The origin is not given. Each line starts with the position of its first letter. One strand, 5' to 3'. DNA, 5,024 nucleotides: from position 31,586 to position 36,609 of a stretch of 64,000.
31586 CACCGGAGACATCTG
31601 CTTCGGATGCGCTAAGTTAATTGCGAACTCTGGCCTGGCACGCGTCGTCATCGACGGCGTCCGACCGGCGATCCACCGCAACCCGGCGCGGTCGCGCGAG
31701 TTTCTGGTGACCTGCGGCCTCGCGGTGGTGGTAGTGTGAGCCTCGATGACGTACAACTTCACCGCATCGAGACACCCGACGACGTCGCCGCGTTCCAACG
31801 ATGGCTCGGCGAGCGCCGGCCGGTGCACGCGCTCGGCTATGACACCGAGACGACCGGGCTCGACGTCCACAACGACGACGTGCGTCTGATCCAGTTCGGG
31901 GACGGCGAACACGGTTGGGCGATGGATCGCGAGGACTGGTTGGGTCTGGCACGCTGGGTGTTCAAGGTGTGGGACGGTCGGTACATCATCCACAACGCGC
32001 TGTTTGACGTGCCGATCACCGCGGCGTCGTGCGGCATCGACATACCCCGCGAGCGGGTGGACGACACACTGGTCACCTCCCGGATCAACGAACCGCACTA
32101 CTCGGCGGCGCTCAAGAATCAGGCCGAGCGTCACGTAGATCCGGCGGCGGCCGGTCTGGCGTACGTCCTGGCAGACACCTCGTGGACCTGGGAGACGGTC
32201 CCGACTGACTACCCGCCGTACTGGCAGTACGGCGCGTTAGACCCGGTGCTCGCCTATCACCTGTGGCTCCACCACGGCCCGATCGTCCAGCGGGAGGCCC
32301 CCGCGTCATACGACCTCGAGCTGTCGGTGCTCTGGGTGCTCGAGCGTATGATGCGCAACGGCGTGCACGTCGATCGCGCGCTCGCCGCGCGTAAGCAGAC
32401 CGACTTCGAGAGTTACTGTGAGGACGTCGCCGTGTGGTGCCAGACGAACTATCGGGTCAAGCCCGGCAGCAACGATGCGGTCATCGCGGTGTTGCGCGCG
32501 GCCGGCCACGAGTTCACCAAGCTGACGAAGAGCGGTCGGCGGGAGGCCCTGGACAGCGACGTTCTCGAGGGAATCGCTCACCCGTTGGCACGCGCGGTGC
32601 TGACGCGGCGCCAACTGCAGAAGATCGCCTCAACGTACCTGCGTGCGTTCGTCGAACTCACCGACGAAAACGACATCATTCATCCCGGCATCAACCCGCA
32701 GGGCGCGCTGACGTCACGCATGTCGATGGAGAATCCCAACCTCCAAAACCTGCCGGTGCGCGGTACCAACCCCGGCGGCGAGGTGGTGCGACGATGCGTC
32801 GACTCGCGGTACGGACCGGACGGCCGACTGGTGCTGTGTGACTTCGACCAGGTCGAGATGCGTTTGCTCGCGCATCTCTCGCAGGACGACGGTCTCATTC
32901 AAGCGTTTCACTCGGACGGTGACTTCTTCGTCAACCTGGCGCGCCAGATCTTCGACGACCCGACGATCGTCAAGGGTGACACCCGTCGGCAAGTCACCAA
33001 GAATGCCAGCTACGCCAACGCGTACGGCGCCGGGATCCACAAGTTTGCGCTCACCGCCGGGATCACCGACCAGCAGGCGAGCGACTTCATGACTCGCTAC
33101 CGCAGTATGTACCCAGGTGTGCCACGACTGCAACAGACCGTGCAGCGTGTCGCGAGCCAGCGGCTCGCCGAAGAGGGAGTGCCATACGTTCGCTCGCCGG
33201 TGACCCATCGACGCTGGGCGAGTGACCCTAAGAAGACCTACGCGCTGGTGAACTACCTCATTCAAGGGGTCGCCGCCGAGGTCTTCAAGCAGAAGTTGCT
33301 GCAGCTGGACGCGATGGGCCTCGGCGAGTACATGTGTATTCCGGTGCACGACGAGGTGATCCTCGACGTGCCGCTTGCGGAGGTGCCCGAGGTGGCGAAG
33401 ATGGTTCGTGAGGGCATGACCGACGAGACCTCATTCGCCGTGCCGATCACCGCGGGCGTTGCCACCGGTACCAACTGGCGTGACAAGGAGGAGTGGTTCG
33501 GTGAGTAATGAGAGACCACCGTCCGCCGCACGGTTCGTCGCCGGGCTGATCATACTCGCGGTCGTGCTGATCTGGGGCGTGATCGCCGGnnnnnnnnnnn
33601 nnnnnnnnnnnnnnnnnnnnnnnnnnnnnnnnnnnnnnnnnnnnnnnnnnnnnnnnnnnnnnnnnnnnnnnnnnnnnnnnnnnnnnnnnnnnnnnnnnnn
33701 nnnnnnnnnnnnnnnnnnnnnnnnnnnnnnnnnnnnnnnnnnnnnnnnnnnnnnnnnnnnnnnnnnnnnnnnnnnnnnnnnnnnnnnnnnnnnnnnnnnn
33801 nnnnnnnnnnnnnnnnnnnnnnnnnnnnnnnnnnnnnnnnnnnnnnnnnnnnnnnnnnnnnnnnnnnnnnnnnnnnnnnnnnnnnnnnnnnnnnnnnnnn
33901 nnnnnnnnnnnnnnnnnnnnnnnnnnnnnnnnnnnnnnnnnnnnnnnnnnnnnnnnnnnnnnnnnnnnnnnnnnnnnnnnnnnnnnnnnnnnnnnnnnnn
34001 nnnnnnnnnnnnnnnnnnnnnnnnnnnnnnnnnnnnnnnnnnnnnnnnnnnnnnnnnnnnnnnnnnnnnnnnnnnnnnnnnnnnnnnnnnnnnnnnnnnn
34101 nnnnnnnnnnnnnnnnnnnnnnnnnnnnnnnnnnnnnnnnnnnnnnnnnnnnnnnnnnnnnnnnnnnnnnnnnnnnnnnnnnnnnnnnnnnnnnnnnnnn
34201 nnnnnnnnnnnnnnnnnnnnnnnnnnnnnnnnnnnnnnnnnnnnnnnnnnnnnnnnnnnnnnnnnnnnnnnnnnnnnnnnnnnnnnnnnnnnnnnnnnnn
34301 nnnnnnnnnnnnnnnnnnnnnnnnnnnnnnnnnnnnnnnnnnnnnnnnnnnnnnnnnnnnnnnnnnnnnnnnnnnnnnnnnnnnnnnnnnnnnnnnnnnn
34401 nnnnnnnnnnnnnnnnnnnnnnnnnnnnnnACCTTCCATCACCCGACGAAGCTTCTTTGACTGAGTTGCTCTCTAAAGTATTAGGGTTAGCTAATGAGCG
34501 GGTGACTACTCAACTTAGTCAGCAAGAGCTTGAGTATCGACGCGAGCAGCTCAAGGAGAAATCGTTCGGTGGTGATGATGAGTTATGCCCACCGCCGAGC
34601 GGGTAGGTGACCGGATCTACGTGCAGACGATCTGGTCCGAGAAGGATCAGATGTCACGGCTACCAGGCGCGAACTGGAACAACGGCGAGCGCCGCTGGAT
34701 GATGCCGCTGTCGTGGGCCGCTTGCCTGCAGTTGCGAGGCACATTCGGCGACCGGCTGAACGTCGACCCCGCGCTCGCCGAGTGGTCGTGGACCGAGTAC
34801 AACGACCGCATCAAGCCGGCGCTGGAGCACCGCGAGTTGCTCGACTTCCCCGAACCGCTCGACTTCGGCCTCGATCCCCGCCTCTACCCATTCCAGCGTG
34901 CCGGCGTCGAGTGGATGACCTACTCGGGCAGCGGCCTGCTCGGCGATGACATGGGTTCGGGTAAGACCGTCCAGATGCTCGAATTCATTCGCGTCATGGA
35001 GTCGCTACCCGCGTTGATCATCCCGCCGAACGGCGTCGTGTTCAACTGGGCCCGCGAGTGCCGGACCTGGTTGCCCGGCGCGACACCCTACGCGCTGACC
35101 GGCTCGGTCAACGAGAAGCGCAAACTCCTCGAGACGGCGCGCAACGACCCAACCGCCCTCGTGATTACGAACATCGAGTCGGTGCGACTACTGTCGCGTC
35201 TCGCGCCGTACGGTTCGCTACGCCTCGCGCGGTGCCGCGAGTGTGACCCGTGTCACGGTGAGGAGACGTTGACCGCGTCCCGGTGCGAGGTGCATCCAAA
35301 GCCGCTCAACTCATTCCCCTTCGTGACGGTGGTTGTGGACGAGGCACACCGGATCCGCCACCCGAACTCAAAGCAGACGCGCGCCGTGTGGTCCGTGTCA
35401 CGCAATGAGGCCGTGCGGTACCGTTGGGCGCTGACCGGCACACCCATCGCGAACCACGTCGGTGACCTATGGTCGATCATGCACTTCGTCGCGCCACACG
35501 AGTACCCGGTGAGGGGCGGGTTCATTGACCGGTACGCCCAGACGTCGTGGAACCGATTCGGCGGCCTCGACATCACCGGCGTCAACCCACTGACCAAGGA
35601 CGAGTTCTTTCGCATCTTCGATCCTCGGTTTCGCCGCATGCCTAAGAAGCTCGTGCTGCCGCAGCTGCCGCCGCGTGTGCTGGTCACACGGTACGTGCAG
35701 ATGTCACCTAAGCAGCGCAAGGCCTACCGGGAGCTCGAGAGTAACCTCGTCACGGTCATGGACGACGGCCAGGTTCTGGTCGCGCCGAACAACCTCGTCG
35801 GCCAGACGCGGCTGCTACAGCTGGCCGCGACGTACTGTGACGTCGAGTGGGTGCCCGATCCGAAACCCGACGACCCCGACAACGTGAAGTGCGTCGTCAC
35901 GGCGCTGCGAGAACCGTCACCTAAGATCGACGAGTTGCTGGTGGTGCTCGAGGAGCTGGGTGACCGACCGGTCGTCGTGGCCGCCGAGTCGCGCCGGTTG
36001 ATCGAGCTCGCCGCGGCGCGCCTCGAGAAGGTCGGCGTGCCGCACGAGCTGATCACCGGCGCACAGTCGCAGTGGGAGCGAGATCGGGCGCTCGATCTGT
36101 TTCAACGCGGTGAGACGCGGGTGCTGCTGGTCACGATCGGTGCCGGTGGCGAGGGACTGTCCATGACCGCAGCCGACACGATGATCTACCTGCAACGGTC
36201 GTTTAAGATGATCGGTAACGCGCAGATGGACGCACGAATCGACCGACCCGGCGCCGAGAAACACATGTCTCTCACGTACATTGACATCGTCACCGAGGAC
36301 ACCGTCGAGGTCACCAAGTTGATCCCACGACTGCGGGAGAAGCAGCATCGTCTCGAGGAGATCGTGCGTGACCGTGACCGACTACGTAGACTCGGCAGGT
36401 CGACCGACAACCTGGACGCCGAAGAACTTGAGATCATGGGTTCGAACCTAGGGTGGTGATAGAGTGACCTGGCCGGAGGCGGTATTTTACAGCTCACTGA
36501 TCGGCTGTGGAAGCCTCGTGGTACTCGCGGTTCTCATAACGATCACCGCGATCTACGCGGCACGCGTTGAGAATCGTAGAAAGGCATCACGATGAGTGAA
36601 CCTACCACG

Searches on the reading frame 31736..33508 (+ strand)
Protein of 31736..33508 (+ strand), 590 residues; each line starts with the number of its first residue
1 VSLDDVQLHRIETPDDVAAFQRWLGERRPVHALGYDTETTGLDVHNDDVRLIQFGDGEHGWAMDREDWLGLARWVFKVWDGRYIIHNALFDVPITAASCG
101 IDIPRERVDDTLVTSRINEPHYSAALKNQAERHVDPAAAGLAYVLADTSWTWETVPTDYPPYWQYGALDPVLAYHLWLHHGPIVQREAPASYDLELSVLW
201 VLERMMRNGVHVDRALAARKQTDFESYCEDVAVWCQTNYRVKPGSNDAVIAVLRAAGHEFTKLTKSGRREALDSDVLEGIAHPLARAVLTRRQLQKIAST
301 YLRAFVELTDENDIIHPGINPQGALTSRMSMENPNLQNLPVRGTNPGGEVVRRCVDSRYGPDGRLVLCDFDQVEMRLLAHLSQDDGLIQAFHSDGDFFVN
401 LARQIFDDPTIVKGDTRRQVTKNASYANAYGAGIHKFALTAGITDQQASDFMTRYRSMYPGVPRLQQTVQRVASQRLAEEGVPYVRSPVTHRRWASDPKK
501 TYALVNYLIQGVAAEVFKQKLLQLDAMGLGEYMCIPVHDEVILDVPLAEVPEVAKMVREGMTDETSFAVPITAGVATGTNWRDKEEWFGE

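Call 81: search_protein_families(library=phrogs, proteins=[window:31736-33508:+], max_evalue=0.00001)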
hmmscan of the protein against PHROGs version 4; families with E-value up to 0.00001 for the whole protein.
window:31736-33508:+ (590 aa): 6 families
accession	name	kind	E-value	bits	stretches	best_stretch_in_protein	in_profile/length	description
phrog_17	-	DNA, RNA and nucleotide metabolism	2.5e-109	368.1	1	12-588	653-1237/1445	DNA polymerase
phrog_2573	-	DNA, RNA and nucleotide metabolism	5.4e-26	92.6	1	351-563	5-247/336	DNA polymerase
phrog_10285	-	DNA, RNA and nucleotide metabolism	1.1e-21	78.3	1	333-477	29-175/321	DNA polymerase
phrog_15971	-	DNA, RNA and nucleotide metabolism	6e-21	76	1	201-583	13-374/376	DNA polymerase I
phrog_12241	-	DNA, RNA and nucleotide metabolism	1.3e-07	32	0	262-342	414-496/502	DNA polymerase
phrog_5995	-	DNA, RNA and nucleotide metabolism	9.3e-07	29.6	1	430-584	6-178/236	DNA polymerase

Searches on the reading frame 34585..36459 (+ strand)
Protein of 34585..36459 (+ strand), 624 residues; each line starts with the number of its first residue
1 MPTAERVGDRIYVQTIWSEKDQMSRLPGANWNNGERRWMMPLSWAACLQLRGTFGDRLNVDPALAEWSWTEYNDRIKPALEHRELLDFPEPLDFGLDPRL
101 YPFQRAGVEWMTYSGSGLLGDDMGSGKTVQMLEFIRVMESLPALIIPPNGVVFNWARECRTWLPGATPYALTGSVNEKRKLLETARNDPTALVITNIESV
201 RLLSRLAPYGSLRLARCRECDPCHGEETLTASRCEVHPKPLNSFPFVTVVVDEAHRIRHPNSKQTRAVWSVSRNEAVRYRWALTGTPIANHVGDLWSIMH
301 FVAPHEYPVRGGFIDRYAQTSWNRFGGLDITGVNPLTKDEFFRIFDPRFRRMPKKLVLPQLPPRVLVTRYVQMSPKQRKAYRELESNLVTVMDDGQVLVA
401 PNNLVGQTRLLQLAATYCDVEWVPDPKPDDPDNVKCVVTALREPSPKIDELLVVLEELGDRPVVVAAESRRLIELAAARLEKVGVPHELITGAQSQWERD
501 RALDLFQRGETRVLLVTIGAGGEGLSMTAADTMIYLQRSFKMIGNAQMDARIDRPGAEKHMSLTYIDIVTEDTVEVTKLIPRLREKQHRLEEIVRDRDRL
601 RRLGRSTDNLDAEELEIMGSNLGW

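Call 81: search_protein_families(library=phrogs, proteins=[window:34585-36459:+], max_evalue=0.00001)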
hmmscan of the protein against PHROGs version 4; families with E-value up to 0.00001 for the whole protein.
window:34585-36459:+ (624 aa): 4 families
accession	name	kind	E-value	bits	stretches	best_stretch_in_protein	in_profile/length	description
phrog_62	-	DNA, RNA and nucleotide metabolism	8.8e-103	346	1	10-611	651-1149/1881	DNA helicase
phrog_16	-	DNA, RNA and nucleotide metabolism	2.5e-18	66.7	2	85-291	258-420/986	DNA helicase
phrog_29996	-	unknown function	4.4e-18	65.7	1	239-562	831-1135/1189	-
phrog_11801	-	other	4.8e-07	28.3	0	99-179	866-950/2269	DNA methyltransferase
